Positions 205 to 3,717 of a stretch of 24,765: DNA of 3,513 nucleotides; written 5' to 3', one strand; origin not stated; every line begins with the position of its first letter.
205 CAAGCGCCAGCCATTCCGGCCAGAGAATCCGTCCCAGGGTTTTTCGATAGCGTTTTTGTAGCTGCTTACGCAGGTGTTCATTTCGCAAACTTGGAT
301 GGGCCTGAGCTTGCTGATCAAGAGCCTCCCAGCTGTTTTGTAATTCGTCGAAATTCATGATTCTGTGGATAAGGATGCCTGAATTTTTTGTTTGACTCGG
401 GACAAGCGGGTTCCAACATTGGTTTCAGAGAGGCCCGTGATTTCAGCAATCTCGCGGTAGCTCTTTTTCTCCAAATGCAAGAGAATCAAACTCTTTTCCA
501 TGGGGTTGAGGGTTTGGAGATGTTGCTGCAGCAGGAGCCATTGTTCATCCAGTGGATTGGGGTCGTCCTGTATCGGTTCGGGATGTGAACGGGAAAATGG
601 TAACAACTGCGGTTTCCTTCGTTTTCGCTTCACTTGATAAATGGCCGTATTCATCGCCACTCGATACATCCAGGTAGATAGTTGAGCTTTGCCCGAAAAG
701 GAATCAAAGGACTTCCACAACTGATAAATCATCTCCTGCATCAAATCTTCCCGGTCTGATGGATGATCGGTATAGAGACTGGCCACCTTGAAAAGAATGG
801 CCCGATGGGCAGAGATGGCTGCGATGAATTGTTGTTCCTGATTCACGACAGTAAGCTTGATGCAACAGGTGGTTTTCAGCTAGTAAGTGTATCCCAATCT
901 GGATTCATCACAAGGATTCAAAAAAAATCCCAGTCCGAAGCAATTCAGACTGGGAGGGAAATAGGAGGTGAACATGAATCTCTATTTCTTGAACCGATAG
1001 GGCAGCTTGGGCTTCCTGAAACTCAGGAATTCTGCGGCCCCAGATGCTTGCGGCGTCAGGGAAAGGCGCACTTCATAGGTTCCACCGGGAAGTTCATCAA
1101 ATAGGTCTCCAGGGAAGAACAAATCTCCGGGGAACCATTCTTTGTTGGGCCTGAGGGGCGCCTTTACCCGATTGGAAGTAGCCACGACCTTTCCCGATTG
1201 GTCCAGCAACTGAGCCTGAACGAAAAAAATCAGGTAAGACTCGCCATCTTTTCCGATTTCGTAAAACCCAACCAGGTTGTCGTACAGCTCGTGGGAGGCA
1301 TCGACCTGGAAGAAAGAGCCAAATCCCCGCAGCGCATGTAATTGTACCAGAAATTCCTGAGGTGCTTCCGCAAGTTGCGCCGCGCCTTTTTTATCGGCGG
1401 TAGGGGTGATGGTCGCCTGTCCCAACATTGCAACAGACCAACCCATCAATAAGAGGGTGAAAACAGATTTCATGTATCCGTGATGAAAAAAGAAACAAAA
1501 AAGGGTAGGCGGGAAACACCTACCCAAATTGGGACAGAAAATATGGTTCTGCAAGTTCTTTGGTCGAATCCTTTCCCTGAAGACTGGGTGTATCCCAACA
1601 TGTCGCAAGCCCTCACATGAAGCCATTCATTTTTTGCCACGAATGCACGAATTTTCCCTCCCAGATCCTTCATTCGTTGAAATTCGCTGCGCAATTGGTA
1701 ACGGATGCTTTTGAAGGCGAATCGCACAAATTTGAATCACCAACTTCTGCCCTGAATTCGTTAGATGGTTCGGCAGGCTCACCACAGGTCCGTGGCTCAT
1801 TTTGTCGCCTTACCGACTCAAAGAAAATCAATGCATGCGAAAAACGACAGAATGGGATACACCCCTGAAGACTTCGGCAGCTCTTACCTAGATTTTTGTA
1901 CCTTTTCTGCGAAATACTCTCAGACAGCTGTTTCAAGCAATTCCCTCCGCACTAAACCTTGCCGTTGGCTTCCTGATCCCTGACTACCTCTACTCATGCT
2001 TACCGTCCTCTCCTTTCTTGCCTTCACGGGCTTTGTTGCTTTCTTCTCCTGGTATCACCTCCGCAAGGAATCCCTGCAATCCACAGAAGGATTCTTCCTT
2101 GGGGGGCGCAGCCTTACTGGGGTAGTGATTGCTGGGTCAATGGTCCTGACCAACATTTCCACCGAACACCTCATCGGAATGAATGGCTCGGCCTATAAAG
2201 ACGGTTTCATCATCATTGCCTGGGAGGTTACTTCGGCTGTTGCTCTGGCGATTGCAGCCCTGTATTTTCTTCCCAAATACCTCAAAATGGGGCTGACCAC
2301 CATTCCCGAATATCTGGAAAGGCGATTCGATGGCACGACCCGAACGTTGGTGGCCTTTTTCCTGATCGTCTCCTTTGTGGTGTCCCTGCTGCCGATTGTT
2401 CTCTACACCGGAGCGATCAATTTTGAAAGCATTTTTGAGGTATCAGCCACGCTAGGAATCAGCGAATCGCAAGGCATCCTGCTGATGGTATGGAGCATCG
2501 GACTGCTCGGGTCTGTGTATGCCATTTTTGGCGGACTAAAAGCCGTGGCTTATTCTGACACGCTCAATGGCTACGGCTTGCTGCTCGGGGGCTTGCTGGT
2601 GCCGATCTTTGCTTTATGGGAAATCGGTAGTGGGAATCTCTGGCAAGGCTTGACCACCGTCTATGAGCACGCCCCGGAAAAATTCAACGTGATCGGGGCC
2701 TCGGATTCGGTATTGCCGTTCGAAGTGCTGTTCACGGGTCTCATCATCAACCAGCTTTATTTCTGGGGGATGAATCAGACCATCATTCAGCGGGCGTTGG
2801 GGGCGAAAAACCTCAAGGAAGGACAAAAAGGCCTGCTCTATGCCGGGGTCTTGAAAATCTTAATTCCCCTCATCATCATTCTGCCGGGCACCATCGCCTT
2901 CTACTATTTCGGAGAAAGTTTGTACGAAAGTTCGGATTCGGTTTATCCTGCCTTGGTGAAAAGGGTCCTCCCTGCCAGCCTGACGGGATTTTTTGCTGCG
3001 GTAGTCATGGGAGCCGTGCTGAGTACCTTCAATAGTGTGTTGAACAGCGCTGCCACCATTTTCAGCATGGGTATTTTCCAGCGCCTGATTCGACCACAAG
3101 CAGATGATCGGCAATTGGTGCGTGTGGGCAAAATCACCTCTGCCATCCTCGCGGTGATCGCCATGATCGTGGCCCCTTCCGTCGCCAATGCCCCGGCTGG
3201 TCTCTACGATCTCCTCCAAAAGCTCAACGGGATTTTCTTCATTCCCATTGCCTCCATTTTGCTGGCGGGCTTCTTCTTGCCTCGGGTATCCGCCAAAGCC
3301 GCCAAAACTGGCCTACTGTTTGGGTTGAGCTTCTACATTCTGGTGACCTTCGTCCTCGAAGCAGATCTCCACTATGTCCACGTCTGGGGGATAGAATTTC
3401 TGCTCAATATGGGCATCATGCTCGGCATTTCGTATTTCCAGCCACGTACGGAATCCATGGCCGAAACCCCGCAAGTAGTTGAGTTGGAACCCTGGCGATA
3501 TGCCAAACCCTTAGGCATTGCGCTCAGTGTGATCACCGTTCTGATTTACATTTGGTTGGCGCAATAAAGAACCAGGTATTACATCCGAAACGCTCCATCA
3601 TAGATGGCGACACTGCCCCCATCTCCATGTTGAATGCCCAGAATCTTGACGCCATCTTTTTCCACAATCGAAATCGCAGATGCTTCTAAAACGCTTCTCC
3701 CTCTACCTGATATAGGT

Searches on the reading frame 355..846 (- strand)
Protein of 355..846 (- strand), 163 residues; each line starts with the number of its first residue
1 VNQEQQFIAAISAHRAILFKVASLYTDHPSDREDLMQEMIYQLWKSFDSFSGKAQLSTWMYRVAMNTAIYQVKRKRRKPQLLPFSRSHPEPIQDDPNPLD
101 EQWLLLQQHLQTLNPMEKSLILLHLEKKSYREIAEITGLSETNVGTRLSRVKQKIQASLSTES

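Call 12: search_protein_families(library=pfam, proteins=[window:355-846:-], max_evalue=0.001)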
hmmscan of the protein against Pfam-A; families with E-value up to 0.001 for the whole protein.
window:355-846:- (163 aa): 3 families
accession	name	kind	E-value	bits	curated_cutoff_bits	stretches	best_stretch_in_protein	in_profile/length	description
PF04542.20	Sigma70_r2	-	3.2e-13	49.7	24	1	11-77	2-70/71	Sigma-70 region 2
PF08281.18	Sigma70_r4_2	-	2e-11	43.8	25.7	1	105-155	3-54/54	Sigma-70, region 4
PF04545.22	Sigma70_r4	-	0.00071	19.5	24.1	0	110-156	2-49/50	Sigma-70, region 4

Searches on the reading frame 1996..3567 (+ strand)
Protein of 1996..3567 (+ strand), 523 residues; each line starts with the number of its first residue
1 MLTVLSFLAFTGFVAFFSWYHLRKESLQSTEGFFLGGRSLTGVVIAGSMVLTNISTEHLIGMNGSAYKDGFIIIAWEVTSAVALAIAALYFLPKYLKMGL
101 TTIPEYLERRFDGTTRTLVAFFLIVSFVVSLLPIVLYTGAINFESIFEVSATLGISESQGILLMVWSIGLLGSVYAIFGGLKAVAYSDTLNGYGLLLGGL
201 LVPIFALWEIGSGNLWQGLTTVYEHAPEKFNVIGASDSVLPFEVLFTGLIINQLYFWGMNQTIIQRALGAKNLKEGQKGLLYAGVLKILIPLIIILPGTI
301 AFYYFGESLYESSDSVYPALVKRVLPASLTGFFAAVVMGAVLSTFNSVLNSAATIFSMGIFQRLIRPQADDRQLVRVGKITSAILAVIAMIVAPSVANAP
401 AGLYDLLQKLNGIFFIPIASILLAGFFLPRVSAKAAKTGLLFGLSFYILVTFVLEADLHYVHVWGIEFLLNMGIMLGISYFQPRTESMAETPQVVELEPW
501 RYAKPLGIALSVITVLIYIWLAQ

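Call 12: search_protein_families(library=pfam, proteins=[window:1996-3567:+], max_evalue=0.001)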
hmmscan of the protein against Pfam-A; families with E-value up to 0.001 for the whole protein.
window:1996-3567:+ (523 aa): 1 family
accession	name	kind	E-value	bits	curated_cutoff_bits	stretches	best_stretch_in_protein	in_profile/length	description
PF00474.23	SSF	-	1.2e-55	189.5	22.8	1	33-443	1-406/406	Sodium:solute symporter family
